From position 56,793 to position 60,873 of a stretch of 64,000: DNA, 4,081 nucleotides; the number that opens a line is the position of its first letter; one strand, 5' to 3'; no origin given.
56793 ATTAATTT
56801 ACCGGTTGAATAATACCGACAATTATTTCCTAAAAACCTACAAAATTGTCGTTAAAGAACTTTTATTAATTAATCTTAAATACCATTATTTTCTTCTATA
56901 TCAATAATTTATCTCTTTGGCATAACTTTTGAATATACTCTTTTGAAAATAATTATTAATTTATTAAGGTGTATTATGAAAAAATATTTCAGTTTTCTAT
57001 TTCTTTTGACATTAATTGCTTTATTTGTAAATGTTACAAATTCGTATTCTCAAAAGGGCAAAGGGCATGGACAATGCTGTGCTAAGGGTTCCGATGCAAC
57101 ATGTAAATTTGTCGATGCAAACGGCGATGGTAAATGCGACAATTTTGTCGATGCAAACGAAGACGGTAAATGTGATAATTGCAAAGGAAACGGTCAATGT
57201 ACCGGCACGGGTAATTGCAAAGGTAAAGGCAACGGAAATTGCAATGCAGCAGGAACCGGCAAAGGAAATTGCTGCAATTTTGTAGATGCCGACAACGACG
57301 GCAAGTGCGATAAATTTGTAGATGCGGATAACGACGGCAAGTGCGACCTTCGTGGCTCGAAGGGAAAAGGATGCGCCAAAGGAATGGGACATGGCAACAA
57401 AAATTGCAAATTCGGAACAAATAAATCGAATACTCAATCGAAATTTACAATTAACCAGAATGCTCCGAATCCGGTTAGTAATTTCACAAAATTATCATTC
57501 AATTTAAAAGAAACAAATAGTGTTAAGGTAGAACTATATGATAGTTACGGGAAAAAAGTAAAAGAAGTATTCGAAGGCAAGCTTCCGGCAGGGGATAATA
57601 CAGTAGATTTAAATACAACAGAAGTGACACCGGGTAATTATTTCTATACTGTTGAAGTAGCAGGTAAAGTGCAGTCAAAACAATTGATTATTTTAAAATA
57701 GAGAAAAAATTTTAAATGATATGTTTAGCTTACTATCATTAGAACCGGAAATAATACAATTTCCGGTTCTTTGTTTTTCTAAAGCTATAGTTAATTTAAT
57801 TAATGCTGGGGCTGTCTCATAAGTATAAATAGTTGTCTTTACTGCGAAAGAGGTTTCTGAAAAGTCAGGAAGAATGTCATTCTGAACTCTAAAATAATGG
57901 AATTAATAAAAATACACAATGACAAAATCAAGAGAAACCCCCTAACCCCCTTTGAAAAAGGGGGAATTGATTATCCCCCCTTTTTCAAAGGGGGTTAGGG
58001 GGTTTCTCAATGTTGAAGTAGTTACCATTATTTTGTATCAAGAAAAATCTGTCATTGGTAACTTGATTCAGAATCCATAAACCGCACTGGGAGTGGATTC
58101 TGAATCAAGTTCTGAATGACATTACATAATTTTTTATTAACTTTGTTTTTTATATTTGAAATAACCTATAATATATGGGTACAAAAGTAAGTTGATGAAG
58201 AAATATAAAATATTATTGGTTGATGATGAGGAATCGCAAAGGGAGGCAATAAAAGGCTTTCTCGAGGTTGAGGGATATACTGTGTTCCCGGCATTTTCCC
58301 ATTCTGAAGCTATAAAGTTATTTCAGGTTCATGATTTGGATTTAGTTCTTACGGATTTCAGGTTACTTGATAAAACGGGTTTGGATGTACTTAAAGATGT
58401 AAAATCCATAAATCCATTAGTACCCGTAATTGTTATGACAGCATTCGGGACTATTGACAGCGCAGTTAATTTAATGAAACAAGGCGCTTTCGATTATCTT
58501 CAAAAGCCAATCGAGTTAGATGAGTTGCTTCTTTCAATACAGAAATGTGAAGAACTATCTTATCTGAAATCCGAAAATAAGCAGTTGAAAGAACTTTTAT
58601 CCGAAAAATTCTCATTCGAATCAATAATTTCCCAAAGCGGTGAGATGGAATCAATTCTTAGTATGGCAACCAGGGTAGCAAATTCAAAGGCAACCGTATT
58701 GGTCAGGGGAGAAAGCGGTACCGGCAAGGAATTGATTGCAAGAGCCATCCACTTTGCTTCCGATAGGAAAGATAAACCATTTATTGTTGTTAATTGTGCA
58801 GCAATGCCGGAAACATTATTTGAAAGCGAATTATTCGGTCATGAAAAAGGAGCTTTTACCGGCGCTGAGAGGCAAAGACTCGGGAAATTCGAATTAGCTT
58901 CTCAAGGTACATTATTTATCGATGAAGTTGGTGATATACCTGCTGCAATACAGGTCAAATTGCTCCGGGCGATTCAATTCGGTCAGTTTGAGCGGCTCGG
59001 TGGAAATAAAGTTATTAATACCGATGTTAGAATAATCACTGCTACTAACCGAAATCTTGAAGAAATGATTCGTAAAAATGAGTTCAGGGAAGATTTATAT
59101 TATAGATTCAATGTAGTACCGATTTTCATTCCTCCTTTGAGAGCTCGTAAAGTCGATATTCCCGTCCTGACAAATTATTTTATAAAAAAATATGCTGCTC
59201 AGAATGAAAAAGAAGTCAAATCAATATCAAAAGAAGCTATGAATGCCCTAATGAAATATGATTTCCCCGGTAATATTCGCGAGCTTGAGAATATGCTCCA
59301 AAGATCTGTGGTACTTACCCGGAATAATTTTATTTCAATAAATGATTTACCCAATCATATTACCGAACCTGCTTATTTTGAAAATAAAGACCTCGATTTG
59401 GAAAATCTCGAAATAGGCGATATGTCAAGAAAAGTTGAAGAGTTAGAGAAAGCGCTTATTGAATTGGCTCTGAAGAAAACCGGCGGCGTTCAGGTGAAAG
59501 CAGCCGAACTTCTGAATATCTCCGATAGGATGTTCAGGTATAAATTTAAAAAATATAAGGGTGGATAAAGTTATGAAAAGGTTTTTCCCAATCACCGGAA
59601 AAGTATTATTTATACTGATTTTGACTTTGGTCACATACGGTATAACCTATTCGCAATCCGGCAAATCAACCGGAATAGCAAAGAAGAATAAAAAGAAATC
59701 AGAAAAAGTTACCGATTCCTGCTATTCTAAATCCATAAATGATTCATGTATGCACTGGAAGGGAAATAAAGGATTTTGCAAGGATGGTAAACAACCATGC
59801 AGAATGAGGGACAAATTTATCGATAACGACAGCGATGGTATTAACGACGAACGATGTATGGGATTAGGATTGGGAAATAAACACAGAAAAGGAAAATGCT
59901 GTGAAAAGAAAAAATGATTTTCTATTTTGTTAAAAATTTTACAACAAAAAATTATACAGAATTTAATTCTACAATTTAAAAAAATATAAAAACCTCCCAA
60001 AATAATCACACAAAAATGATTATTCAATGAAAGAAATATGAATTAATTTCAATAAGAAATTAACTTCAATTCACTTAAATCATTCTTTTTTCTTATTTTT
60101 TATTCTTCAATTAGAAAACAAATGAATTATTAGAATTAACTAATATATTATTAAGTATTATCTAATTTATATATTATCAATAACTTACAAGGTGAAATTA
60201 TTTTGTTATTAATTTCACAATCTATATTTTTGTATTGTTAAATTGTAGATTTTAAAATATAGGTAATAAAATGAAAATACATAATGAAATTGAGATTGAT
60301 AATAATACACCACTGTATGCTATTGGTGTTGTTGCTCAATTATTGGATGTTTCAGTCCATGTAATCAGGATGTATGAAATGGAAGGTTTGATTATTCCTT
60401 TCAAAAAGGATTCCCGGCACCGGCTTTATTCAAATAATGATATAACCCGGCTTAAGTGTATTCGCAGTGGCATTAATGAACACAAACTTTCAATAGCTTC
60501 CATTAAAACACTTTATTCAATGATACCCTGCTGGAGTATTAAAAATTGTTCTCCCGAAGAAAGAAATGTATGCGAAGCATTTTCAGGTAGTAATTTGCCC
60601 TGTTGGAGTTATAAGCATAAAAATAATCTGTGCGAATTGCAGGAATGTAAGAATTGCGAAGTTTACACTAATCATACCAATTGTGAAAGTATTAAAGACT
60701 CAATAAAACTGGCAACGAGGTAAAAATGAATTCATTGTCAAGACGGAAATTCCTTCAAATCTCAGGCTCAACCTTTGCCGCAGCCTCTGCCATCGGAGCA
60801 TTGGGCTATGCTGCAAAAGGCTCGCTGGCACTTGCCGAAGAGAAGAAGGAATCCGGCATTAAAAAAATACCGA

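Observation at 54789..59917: Sigma-54 two-component locus interleaved with secreted '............' repeat proteins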

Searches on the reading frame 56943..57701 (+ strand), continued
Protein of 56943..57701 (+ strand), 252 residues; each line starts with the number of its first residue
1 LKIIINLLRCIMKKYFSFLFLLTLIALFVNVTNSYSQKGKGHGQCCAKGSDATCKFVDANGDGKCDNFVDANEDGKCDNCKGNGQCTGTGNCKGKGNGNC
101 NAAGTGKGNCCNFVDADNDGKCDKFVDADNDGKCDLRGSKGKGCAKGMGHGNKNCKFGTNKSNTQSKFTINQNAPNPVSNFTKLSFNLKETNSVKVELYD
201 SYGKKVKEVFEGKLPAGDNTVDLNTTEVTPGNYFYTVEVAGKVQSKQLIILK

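Call 53: predict_structure(alignment_id=A1)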
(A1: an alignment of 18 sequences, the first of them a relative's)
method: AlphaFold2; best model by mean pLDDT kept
length: 241 residues; sequences in the alignment: 18
mean_pLDDT: 58.6   pTM: 0.38
mean pLDDT of the five models: 58.6, 58.5, 58.4, 57.4, 56.5
residues with pLDDT >= 90: 66; 70-90: 30; 50-70: 12; < 50: 133
segments of 3 or more residues with pLDDT < 50: 21-56, 58-154
pLDDT, mean of each block of 10 residues (from residue 1): 71 67 38 32 39 42 40 31 28 31 41 43 39 32 37 59 81 91 95 95 94 93 92 91 79
secondary structure, 60 per line:
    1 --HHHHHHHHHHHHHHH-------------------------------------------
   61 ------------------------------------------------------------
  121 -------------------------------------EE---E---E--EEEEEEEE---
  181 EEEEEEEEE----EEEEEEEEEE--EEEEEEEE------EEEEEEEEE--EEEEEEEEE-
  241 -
elements in order: H3-17 E170-177 E181-189 E194-203 E206-213 E220-228 E231-239

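Call 56: search_protein_families(library=ncbifam, proteins=[P0023], max_evalue=1)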
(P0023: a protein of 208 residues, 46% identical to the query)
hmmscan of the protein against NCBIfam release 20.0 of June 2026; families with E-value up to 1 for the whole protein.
P0023 (208 aa): 0 families

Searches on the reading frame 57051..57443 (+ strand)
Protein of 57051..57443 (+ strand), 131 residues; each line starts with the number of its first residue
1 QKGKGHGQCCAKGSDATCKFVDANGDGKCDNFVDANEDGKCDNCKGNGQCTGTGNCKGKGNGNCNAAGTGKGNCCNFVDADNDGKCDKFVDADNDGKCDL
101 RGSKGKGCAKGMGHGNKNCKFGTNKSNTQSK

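Call 29: search_protein_families(library=pfam, proteins=[window:57051-57443:+], max_evalue=10)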
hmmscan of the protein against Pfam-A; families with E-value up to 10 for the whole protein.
seq(131 aa): 3 families
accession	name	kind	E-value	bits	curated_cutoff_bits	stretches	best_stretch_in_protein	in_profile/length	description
PF00036.39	EF-hand_1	-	0.076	13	25.4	3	19-30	7-18/29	EF hand domain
PF13202.12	EF-hand_5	-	0.81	9.7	25.9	1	20-28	7-15/25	EF hand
PF22807.2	TrAA12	-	5.7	5.6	30.9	1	22-72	390-433/463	TrAA12-like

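Call 80: search_solved_structures(query=window:57051-57443:+, max_evalue=10, show_alignments=2)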
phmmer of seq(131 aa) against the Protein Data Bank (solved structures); distinct sequences matched with E-value up to 10: 1.
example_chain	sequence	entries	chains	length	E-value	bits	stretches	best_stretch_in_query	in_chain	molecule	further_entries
3vdz_A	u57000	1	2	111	3.8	10.8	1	76-99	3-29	Ubiquitin-40S ribosomal protein S27a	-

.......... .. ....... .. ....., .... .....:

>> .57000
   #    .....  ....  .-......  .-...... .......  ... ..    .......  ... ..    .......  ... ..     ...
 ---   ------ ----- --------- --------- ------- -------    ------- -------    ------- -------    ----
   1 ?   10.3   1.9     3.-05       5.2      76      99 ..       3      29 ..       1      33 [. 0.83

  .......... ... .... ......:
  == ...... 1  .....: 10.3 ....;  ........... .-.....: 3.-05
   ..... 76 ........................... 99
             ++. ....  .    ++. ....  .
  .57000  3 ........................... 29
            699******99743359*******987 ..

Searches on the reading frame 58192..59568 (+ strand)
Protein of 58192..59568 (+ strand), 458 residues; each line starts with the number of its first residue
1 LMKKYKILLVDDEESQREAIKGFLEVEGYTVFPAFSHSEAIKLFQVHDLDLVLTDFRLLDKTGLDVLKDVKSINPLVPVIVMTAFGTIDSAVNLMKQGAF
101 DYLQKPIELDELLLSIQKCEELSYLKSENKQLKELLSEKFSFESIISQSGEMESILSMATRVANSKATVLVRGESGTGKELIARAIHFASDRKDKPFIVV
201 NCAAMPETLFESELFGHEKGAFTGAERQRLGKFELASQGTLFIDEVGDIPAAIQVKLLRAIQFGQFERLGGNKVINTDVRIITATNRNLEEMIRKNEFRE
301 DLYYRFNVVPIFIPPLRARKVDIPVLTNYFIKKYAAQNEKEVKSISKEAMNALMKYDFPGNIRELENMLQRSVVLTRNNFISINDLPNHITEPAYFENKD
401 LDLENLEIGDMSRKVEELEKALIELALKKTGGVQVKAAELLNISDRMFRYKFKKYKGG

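Call 3: search_protein_families(library=pfam, proteins=[window:58192-59568:+], max_evalue=0.01)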
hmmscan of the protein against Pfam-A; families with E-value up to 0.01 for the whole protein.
window:58192-59568:+ (458 aa): 9 families
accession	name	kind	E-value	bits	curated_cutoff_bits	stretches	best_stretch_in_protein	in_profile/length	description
PF00158.32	Sigma54_activat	-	6.7e-72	241.1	20.2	1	145-311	1-167/168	Sigma-54 interaction domain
PF25601.1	AAA_lid_14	-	2.7e-27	94.8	27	1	317-393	1-77/87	AAA+ ATPase lid domain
PF00072.30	Response_reg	-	4.2e-25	88.5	30.2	1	7-116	1-110/111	Response regulator receiver domain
PF14532.12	Sigma54_activ_2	-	1.2e-18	68.1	25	1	150-316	5-138/138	Sigma-54 interaction domain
PF02954.25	HTH_8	-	2.6e-11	43.5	22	1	415-455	2-42/42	Bacterial regulatory protein, Fis family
PF07728.20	AAA_5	-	1.6e-06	28.6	22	1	169-306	2-139/139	AAA domain (dynein-related subfamily)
PF07724.20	AAA_2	-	2.5e-06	28.1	27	1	166-336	3-137/166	AAA domain (Cdc48 subfamily)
PF00004.35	AAA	-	0.00057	20.8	21.2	1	169-293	1-118/131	ATPase family associated with various cellular activities (AAA)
PF01078.27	Mg_chelatase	-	0.0045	16.8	20.3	0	224-259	93-128/207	Magnesium chelatase, subunit ChlI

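Call 4: search_protein_families(library=ncbifam, proteins=[window:58192-59568:+], max_evalue=0.01)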
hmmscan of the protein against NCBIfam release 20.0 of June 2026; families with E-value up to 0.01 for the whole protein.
window:58192-59568:+ (458 aa): 116 families (the best 25 are shown)
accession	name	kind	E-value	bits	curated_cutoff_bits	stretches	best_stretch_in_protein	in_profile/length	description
NF008469.0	PRK11361.1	equivalog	3.7e-147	490.8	714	1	2-455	2-454/461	acetoacetate metabolism transcriptional regulator AtoC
TIGR01818.1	ntrC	equivalog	8.8e-126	420.4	558.6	1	7-453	1-461/463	nitrogen regulation protein NR(I)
NF007689.0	PRK10365.1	equivalog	7.1e-124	413.9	760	1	3-447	4-434/441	sigma-54-dependent response regulator transcription factor ZraR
TIGR02915.1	PEP_resp_reg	equivalog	1.5e-122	409.7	502.6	1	7-446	1-433/445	PEP-CTERM-box response regulator transcription factor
NF041552.1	TF_PrdR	equivalog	4e-118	395.2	795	1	117-456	245-577/577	sigma-54 dependent transcriptional regulator PrdR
TIGR01817.1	nifA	equivalog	1.2e-116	390.7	528.85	1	131-385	184-437/534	nif-specific transcriptional activator NifA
NF041946.1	LuxO_transreg_Vib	equivalog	5.6e-109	365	800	1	10-455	2-460/463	quorum-sensing sigma-54 dependent transcriptional regulator LuxO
NF051870.1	NAssimRespRegNtrX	equivalog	1.6e-107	360.2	600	1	6-444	3-439/452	nitrogen assimilation response regulator NtrX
NF011695.0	PRK15115.1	equivalog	3.6e-107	358.9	763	1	3-382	5-374/445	two-component system response regulator GlrR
NF008176.1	PRK10923.1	equivalog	1.1e-106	357.3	620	1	2-399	1-394/469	nitrogen regulation protein NR(I)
NF050807.1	TransRegFlbDCaul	equivalog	5.8e-101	338.6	750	1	143-456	118-439/454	sigma-54-dependent transcriptional regulator FlbD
NF049963.1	RespRegFlgRCampy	domain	1.4e-99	333.8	750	1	10-456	6-428/429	fla regulon two-component system response regulator FlgR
NF003451.0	PRK05022.1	equivalog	1.2e-98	331.1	476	1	116-444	162-497/512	nitric oxide reductase transcriptional regulator NorR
NF011958.0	PRK15429.1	equivalog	1.7e-95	321.1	830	1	124-389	359-624/692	formate hydrogenlyase transcriptional activator FlhA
NF038308.1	RNA_repair_RtcR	equivalog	3.1e-93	313.4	650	1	92-454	127-515/530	RNA repair transcriptional activator RtcR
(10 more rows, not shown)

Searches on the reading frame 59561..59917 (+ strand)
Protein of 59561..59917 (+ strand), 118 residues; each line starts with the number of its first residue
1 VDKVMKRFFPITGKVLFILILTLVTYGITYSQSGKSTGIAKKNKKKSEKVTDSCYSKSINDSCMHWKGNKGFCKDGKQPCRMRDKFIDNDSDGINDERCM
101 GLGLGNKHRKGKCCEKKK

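Call 3: search_protein_families(library=pfam, proteins=[window:59561-59917:+], max_evalue=0.01)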
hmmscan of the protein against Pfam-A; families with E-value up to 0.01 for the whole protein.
window:59561-59917:+ (118 aa): 0 families

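Call 4: search_protein_families(library=ncbifam, proteins=[window:59561-59917:+], max_evalue=0.01)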
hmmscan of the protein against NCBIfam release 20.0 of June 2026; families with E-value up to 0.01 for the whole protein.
window:59561-59917:+ (118 aa): 0 families

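Call 29: search_protein_families(library=pfam, proteins=[window:59573-59914:+], max_evalue=10)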
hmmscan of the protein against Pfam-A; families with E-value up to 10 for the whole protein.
seq(114 aa): 0 families

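Call 44: find_homologous_proteins(query=window:59573-59914:+, max_evalue=0.01)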
Query seq(114 aa) (114 aa): 1 proteins with E <= 0.01 among 3 candidates.
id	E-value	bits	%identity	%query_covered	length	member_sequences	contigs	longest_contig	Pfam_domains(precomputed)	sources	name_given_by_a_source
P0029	9.1e-72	256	100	100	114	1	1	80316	-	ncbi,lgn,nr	ncbi:MAG: hypothetical protein HW421_1558 [Ignavibacteria bacterium]|nr:hypothetical protein [Ignavi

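Call 73: find_related_loci(query=A6, collection=metagenome_contigs, flank=6000)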
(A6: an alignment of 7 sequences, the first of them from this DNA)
Query A6 (114 aa) in metagenome_contigs; peptide patterns used: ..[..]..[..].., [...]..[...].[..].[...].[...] (x = any residue, [..] = any of these).
276 stretches matched a pattern; 16 encode a relative of the query (tblastn E <= 1e-3); 16 distinct loci.
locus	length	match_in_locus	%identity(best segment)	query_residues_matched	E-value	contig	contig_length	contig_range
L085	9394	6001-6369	33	1-107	7e-11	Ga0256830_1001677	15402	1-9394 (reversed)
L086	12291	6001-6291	33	10-103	1e-10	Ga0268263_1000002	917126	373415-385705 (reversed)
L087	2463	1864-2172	33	1-108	2e-10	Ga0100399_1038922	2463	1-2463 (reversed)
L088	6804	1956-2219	40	1-100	3e-10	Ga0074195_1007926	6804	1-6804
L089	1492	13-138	60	57-101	4e-10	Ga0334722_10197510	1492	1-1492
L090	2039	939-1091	47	70-114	3e-9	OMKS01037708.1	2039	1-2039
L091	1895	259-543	27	1-108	6e-9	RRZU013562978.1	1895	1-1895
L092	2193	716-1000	31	1-108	9e-9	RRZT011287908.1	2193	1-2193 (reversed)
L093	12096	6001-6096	59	77-108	2e-8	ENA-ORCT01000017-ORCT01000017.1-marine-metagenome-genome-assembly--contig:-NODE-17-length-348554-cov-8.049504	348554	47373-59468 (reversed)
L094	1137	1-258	32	15-101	3e-8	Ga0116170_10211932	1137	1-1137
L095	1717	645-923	30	12-95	6e-8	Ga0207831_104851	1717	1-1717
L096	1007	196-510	33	12-107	8e-8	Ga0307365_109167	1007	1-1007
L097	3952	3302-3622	31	1-107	2e-7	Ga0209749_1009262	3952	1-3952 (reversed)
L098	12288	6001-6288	30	4-99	3e-7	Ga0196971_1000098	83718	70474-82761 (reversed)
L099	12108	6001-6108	50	77-109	1e-5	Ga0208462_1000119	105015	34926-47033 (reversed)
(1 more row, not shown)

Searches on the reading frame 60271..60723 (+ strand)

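Call 3: search_protein_families(library=pfam, proteins=[window:60271-60723:+], max_evalue=0.01)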
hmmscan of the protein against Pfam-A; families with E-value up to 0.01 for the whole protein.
window:60271-60723:+ (150 aa): 2 families
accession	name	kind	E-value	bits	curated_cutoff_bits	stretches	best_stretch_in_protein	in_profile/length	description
PF13411.12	MerR_1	-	3.1e-13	50.1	21.6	1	16-82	1-66/69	MerR HTH family regulatory protein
PF00376.29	MerR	-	1.1e-08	35.2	28.2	1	18-53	2-38/38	MerR family regulatory protein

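Call 4: search_protein_families(library=ncbifam, proteins=[window:60271-60723:+], max_evalue=0.01)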
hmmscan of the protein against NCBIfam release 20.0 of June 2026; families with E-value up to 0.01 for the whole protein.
window:60271-60723:+ (150 aa): 15 families
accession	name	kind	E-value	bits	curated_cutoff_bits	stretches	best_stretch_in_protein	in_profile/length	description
NF047375.1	HeatShock_HspR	equivalog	1e-12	47.9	105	1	14-83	2-71/92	heat shock protein transcriptional repressor HspR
NF047377.1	heat_HspR_dupli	exception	1.6e-11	44.1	300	1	11-78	122-189/214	heat shock protein transcriptional repressor HspR, fused homodimer type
NF007069.0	PRK09514.1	equivalog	1.4e-08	34.8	143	1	15-84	1-70/141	Zn(2+)-responsive transcriptional regulator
TIGR02047.1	CadR-PbrR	equivalog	8.3e-08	32.3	151.45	1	18-82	3-67/127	Cd(II)/Pb(II)-responsive transcriptional regulator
TIGR02043.1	ZntR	equivalog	1.8e-07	31.4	167.95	1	15-84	1-70/131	Zn(2+)-responsive transcriptional regulator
TIGR02051.1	MerR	equivalog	7.3e-07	29.5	150.85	1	18-84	2-68/124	mercury resistance transcriptional regulator MerR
TIGR02044.1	CueR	equivalog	9.5e-07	28.9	147.4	1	18-83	3-68/127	Cu(I)-responsive transcriptional regulator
NF011617.0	PRK15043.1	equivalog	1.3e-06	27.9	417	1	15-83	3-71/243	HTH-type transcriptional regulator MlrA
NF050798.1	TF_FtsR_Actino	equivalog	1.5e-06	28.5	150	1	26-78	16-68/223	transcriptional regulator FtsR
NF053740.1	TransRegTnrAGPos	equivalog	7.1e-06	26.1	140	1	16-68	13-65/108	hypothetical protein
NF010315.0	PRK13752.1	subfamily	2.9e-05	24.1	261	1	11-67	3-60/144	mercury resistance transcriptional regulator MerR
NF052513.1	TransRegCarH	equivalog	0.00025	20.4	400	1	15-79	6-71/274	HTH-type transcriptional repressor CarH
TIGR02054.1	MerD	equivalog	0.00059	20.3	103.65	1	16-68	4-57/120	mercuric resistance transcriptional repressor MerD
TIGR01950.1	SoxR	equivalog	0.00068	19.4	116.9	1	17-86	3-71/142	redox-sensitive transcriptional activator SoxR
NF041849.1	trans_regNmlR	equivalog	0.0016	18.5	175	1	18-66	3-52/117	stress response transcriptional regulator NmlR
